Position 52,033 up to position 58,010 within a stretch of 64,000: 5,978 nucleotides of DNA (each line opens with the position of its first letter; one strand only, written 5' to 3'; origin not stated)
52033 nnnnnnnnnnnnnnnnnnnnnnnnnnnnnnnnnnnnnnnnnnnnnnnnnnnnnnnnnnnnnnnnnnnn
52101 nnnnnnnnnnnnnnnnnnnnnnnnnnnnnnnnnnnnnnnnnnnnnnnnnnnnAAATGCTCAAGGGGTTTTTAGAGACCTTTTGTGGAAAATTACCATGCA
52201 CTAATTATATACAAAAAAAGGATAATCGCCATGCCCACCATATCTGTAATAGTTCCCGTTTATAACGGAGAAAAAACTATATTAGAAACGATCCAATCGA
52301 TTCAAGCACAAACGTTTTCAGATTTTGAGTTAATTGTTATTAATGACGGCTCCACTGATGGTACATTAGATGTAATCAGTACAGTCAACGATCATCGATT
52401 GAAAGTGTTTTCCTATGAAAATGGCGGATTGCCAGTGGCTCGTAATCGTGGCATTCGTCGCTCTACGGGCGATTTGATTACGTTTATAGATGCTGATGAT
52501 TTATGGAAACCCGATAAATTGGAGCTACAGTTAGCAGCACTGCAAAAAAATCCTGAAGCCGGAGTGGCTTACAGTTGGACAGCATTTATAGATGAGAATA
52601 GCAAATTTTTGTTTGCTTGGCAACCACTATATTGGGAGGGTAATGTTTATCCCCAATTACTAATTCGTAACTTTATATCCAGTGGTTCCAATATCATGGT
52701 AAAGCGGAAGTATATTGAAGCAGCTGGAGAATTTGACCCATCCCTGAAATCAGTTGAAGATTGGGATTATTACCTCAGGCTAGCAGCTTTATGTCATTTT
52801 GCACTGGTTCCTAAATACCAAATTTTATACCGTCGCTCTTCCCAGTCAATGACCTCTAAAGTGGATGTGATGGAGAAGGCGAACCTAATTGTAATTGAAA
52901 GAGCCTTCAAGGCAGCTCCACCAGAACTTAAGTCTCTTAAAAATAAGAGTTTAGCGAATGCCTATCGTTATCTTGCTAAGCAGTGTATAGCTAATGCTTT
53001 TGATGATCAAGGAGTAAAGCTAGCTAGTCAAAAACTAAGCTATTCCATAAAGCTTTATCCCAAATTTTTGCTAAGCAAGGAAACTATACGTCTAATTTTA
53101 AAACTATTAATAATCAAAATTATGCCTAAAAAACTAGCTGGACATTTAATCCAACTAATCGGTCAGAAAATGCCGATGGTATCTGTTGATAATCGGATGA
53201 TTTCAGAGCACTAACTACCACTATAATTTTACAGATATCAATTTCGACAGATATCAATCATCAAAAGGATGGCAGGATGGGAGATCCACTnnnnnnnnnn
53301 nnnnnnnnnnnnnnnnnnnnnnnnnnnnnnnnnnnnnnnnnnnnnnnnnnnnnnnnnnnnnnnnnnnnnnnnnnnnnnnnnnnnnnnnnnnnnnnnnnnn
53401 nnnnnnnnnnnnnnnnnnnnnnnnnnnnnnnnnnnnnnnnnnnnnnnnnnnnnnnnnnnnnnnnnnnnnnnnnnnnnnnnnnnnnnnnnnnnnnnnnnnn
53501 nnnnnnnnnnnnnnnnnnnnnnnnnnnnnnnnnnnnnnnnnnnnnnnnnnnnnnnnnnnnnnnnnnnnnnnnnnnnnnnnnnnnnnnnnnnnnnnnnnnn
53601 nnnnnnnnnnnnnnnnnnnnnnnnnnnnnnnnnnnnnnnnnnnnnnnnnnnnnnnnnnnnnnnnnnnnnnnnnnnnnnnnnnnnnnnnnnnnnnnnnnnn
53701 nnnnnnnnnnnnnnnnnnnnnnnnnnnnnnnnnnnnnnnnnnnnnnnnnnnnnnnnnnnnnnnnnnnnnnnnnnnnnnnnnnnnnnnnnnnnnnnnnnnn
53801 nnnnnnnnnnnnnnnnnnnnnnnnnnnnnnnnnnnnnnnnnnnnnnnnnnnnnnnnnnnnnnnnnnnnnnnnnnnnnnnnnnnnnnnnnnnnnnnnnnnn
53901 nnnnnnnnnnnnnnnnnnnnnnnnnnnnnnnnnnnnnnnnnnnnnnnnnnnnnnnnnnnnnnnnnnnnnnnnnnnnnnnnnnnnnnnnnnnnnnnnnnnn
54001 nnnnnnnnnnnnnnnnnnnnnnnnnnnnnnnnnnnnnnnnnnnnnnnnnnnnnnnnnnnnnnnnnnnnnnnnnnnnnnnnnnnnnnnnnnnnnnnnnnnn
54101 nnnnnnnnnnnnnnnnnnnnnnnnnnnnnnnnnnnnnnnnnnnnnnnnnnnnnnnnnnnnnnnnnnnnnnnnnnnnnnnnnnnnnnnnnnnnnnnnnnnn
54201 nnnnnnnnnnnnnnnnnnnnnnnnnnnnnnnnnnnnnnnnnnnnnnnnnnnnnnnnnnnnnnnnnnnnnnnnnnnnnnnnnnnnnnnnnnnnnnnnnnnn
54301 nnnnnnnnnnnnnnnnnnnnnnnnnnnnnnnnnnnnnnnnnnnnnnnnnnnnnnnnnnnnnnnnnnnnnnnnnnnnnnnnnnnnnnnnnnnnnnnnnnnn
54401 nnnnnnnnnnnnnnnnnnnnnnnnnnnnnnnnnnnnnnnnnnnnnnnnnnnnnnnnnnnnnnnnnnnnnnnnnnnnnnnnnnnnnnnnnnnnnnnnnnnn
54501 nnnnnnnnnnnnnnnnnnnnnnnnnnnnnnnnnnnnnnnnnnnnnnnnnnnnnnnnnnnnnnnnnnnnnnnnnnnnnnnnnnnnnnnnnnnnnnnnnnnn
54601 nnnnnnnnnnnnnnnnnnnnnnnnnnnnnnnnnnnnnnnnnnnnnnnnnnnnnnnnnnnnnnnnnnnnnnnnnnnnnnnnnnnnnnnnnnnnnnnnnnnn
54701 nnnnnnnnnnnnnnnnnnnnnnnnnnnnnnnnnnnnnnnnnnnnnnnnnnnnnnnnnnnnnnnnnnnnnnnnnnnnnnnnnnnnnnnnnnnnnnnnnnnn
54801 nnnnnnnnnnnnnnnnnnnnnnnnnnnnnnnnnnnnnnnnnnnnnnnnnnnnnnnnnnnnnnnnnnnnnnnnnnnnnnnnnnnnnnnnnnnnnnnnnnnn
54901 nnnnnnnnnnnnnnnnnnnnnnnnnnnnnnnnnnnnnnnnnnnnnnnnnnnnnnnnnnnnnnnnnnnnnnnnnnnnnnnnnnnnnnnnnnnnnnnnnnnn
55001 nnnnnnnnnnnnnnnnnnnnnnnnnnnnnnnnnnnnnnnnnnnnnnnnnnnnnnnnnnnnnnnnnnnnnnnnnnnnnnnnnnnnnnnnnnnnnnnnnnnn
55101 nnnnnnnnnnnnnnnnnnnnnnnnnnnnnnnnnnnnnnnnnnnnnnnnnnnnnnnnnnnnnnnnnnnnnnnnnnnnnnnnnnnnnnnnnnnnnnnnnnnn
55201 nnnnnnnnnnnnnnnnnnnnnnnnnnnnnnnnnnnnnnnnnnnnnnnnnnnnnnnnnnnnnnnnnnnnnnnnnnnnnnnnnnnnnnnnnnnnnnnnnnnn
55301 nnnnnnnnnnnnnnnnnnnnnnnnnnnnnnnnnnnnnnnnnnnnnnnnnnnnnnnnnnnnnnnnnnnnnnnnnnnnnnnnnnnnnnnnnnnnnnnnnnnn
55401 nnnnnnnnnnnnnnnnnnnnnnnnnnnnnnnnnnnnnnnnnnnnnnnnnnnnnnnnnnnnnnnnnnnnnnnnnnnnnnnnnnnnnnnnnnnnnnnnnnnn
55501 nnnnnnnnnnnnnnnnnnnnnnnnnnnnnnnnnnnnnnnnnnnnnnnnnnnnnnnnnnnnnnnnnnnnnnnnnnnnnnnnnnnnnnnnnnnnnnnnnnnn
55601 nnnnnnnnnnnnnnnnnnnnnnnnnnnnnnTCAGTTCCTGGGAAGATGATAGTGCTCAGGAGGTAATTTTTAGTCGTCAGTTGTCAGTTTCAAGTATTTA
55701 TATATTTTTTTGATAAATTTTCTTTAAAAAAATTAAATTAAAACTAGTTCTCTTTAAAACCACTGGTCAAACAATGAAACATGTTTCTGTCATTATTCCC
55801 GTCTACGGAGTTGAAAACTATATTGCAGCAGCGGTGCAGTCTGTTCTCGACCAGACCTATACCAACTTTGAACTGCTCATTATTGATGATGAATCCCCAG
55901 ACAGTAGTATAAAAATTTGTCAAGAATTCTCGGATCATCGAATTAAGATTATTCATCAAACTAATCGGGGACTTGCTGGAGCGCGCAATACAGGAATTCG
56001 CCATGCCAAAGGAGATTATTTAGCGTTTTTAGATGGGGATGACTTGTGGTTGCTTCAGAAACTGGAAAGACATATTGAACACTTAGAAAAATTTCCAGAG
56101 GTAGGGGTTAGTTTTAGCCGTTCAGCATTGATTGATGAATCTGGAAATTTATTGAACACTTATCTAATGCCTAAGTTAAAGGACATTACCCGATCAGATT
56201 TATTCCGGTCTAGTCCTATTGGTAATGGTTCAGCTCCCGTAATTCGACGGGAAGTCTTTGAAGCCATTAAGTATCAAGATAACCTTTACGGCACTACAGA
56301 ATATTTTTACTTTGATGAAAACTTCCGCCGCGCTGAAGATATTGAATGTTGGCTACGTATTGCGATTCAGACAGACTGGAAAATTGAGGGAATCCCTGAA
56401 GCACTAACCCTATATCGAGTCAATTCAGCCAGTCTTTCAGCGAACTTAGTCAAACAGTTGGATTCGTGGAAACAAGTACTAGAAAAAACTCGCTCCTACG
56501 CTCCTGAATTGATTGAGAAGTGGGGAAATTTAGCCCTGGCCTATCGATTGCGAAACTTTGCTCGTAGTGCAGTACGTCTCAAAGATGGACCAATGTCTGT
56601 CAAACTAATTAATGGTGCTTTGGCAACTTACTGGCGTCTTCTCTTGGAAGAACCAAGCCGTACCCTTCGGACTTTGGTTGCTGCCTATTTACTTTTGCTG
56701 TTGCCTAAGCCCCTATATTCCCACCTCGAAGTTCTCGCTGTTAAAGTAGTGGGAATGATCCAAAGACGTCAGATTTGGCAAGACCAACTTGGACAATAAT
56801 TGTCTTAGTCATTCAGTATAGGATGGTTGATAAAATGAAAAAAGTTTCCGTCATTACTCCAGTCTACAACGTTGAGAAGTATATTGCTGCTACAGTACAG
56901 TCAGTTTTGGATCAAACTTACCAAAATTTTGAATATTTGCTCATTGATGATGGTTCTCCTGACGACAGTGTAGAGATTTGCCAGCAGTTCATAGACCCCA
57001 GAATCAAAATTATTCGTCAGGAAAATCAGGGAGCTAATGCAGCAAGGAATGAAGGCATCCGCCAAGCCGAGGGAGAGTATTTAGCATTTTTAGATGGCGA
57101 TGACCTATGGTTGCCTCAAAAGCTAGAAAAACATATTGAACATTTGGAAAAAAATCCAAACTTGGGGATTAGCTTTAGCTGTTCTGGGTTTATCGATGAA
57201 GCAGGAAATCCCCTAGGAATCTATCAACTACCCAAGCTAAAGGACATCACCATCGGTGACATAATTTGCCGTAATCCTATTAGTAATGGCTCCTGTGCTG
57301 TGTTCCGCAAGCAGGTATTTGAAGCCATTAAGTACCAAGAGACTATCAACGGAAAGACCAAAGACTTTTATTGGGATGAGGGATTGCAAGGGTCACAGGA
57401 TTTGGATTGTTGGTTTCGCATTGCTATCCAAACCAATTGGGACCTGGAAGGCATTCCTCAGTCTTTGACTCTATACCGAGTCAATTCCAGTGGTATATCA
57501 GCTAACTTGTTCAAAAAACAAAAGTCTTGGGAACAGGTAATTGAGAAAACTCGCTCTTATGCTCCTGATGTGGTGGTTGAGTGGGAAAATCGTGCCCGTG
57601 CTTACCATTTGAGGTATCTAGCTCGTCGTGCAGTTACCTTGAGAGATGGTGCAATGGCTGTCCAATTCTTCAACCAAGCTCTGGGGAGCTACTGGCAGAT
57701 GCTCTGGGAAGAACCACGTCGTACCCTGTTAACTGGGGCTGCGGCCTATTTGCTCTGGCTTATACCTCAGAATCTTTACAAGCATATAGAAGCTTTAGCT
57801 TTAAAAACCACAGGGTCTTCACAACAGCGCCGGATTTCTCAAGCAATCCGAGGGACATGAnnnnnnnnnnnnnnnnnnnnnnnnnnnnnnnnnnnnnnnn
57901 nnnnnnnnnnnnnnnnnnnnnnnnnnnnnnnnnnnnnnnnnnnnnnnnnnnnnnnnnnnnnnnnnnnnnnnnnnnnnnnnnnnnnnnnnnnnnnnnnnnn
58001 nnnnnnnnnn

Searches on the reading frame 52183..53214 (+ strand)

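Call 3: search_protein_families(library=pfam, proteins=[window:52183-53214:+], max_evalue=0.001)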
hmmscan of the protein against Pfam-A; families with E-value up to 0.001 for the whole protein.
window:52183-53214:+ (343 aa): 4 families
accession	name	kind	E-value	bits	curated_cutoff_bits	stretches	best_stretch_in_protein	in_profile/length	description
PF10111.15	Glyco_tranf_2_2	-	2.9e-49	168.5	27.3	1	21-265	1-273/276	Glycosyltransferase like family 2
PF00535.33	Glycos_transf_2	-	2.7e-38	132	23.3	1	21-179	1-165/168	Glycosyl transferase family 2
PF13641.12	Glyco_tranf_2_3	-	9.1e-18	65.5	27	1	18-202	1-196/230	Glycosyltransferase like family 2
PF13632.12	Glyco_trans_2_3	-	1.8e-05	25.1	27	1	99-223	2-129/198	Glycosyl transferase family group 2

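Call 4: search_protein_families(library=ncbifam, proteins=[window:52183-53214:+], max_evalue=0.001)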
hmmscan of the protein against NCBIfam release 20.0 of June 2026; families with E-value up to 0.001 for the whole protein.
window:52183-53214:+ (343 aa): 25 families
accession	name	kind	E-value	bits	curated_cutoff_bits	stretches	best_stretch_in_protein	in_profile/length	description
NF047683.1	TeichurnBiosyTuaG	equivalog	1.4e-31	110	400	1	17-177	5-165/252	teichuronic acid biosynthesis protein TuaG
NF007482.0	PRK10073.1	equivalog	4.6e-25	88.3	423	1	17-115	5-105/334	glycosyltransferase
NF041875.1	EPS_EpsD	equivalog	2.4e-23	83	370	1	20-226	1-216/325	exopolysaccharide biosynthesis glycosyltransferase EpsD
TIGR03937.1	PgaC_IcaA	equivalog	4.6e-20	72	422.3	1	14-127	41-157/407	poly-beta-1,6-N-acetyl-D-glucosamine synthase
TIGR04283.1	glyco_like_mftF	equivalog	1.2e-18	67.5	182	1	20-211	1-180/221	TIGR04283 family arsenosugar biosynthesis glycosyltransferase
NF053739.1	GlytfEpsEBac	equivalog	1.6e-18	66.7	450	1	18-200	1-185/265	glycosyltransferase EpsE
NF007453.0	PRK10018.1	equivalog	3.2e-17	63.1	382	1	17-201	5-190/280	colanic acid biosynthesis glycosyltransferase WcaA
TIGR04017.1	WcaA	equivalog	4.3e-17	62.6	495.75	1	16-201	3-189/279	colanic acid biosynthesis glycosyltransferase WcaA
NF038299.1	EPS_HpsN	equivalog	1.6e-16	60.1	425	1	18-128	1-114/317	hormogonium polysaccharide biosynthesis glycosyltransferase HpsN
TIGR03965.1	mycofact_glyco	equivalog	4e-16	59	280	1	17-202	73-265/467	mycofactocin biosynthesis glycosyltransferase MftF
NF038302.1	EPS_HpsE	equivalog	1.6e-14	53.6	300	1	20-128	3-119/307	hormogonium polysaccharide biosynthesis glycosyltransferase HpsE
NF041394.1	GtaseAglG_Halo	equivalog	3.5e-14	52.8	440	1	20-204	3-194/304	glucosyl-dolichyl phosphate glucuronosyltransferase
NF050050.1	ProtGlycPglI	equivalog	1.9e-13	50.5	500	1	17-115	1-103/306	GalNAc(5)-diNAcBac-PP-undecaprenol beta-1,3-glucosyltransferase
TIGR03111.1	glyc2_xrt_Gpos1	hypoth_equivalog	4.5e-12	45.5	363.95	1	12-125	43-161/439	TIGR03111 family XrtG-associated glycosyltransferase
NF047588.1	GlcsyltransPgfSStrep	equivalog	2e-10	40.4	500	1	20-114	3-103/308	glycosyltransferase PgfS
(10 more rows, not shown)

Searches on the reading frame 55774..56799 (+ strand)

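Call 3: search_protein_families(library=pfam, proteins=[window:55774-56799:+], max_evalue=0.001)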
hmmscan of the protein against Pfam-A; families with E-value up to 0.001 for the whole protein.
window:55774-56799:+ (341 aa): 3 families
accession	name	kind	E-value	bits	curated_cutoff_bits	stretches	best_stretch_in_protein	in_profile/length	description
PF00535.33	Glycos_transf_2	-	1.9e-39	135.7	23.3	1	5-164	1-166/168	Glycosyl transferase family 2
PF10111.15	Glyco_tranf_2_2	-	1e-19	71.5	27.3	1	5-222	1-223/276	Glycosyltransferase like family 2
PF13641.12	Glyco_tranf_2_3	-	1.4e-12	48.6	27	1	4-230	3-225/230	Glycosyltransferase like family 2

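Call 4: search_protein_families(library=ncbifam, proteins=[window:55774-56799:+], max_evalue=0.001)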
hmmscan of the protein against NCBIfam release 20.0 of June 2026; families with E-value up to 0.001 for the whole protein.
window:55774-56799:+ (341 aa): 21 families
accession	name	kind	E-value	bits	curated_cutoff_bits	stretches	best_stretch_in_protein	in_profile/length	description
NF047683.1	TeichurnBiosyTuaG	equivalog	9.1e-36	123.8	400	1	3-228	7-217/252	teichuronic acid biosynthesis protein TuaG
NF053739.1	GlytfEpsEBac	equivalog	2.7e-26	92.1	450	1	3-215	2-203/265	glycosyltransferase EpsE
NF007482.0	PRK10073.1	equivalog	5.5e-24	84.8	423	1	2-92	6-98/334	glycosyltransferase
NF041875.1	EPS_EpsD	equivalog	3.2e-19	69.5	370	1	4-106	1-106/325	exopolysaccharide biosynthesis glycosyltransferase EpsD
NF050050.1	ProtGlycPglI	equivalog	1.1e-18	67.6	500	1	2-177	2-180/306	GalNAc(5)-diNAcBac-PP-undecaprenol beta-1,3-glucosyltransferase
TIGR03937.1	PgaC_IcaA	equivalog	2.4e-17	63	422.3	1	2-111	45-157/407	poly-beta-1,6-N-acetyl-D-glucosamine synthase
NF038299.1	EPS_HpsN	equivalog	8.9e-16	57.7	425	1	3-135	2-141/317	hormogonium polysaccharide biosynthesis glycosyltransferase HpsN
TIGR04017.1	WcaA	equivalog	1e-14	54.8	495.75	1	4-116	7-122/279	colanic acid biosynthesis glycosyltransferase WcaA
NF041394.1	GtaseAglG_Halo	equivalog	1.2e-14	54.4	440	1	3-107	2-110/304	glucosyl-dolichyl phosphate glucuronosyltransferase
NF007453.0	PRK10018.1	equivalog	2.6e-14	53.5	382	1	4-114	8-121/280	colanic acid biosynthesis glycosyltransferase WcaA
TIGR03965.1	mycofact_glyco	equivalog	4.5e-14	52.2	280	1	2-116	74-190/467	mycofactocin biosynthesis glycosyltransferase MftF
NF038302.1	EPS_HpsE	equivalog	3.2e-13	49.3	300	1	4-112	3-119/307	hormogonium polysaccharide biosynthesis glycosyltransferase HpsE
TIGR04283.1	glyco_like_mftF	equivalog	4.3e-12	46.1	182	1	4-105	1-97/221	TIGR04283 family arsenosugar biosynthesis glycosyltransferase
TIGR03111.1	glyc2_xrt_Gpos1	hypoth_equivalog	8.9e-10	37.9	363.95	1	3-111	50-163/439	TIGR03111 family XrtG-associated glycosyltransferase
NF007986.1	PRK10714.1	equivalog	8.8e-08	31.5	529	1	2-90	6-101/316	undecaprenyl-phosphate 4-deoxy-4-formamido-L-arabinose transferase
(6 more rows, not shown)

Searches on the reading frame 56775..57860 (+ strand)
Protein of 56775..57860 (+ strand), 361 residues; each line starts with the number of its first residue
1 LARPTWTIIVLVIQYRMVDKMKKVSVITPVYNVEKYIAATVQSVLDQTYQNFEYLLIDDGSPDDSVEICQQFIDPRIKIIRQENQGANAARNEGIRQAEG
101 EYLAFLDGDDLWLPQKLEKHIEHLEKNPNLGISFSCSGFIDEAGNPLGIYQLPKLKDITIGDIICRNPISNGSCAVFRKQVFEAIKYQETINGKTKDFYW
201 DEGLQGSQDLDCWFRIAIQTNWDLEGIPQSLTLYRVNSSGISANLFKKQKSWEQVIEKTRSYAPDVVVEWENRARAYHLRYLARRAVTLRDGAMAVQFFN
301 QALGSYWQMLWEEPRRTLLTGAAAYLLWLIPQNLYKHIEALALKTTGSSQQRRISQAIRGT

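Call 3: search_protein_families(library=pfam, proteins=[window:56775-57860:+], max_evalue=0.001)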
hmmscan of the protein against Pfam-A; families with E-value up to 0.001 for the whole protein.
window:56775-57860:+ (361 aa): 3 families
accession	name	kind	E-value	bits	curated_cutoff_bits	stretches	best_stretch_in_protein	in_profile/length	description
PF00535.33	Glycos_transf_2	-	4e-41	141.2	23.3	1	25-184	1-166/168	Glycosyl transferase family 2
PF10111.15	Glyco_tranf_2_2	-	2.9e-19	70.1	27.3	1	25-231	1-213/276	Glycosyltransferase like family 2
PF13641.12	Glyco_tranf_2_3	-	9.4e-11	42.6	27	1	24-124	3-111/230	Glycosyltransferase like family 2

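Call 4: search_protein_families(library=ncbifam, proteins=[window:56775-57860:+], max_evalue=0.001)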
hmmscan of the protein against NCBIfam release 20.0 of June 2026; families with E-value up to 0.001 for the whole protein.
window:56775-57860:+ (361 aa): 24 families
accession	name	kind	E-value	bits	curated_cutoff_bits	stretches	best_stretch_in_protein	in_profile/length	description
NF047683.1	TeichurnBiosyTuaG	equivalog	1.2e-38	133.2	400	1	17-252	1-222/252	teichuronic acid biosynthesis protein TuaG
NF007482.0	PRK10073.1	equivalog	2.2e-28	99.2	423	1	18-132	2-117/334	glycosyltransferase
NF053739.1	GlytfEpsEBac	equivalog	7.2e-24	84.2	450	1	23-165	2-150/265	glycosyltransferase EpsE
TIGR03937.1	PgaC_IcaA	equivalog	1.4e-20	73.6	422.3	1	18-132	41-158/407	poly-beta-1,6-N-acetyl-D-glucosamine synthase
NF041875.1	EPS_EpsD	equivalog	1.4e-19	70.7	370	1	24-128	1-108/325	exopolysaccharide biosynthesis glycosyltransferase EpsD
TIGR04017.1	WcaA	equivalog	2.2e-17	63.6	495.75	1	23-132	6-118/279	colanic acid biosynthesis glycosyltransferase WcaA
NF007453.0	PRK10018.1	equivalog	2.8e-17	63.3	382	1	22-127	6-114/280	colanic acid biosynthesis glycosyltransferase WcaA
NF050050.1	ProtGlycPglI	equivalog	4.2e-17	62.5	500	1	21-126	1-110/306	GalNAc(5)-diNAcBac-PP-undecaprenol beta-1,3-glucosyltransferase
TIGR03965.1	mycofact_glyco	equivalog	4.5e-17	62.1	280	1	15-125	67-180/467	mycofactocin biosynthesis glycosyltransferase MftF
NF041394.1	GtaseAglG_Halo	equivalog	6.6e-14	51.9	440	1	23-130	2-113/304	glucosyl-dolichyl phosphate glucuronosyltransferase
NF038299.1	EPS_HpsN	equivalog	1.3e-13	50.6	425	1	23-132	2-114/317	hormogonium polysaccharide biosynthesis glycosyltransferase HpsN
TIGR04283.1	glyco_like_mftF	equivalog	1.3e-11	44.5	182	1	24-125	1-97/221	TIGR04283 family arsenosugar biosynthesis glycosyltransferase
NF038302.1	EPS_HpsE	equivalog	2.6e-11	43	300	1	24-132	3-119/307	hormogonium polysaccharide biosynthesis glycosyltransferase HpsE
TIGR03111.1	glyc2_xrt_Gpos1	hypoth_equivalog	3e-11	42.8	363.95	1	16-130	43-162/439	TIGR03111 family XrtG-associated glycosyltransferase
NF007986.1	PRK10714.1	equivalog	1.1e-09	37.7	529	1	18-122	2-113/316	undecaprenyl-phosphate 4-deoxy-4-formamido-L-arabinose transferase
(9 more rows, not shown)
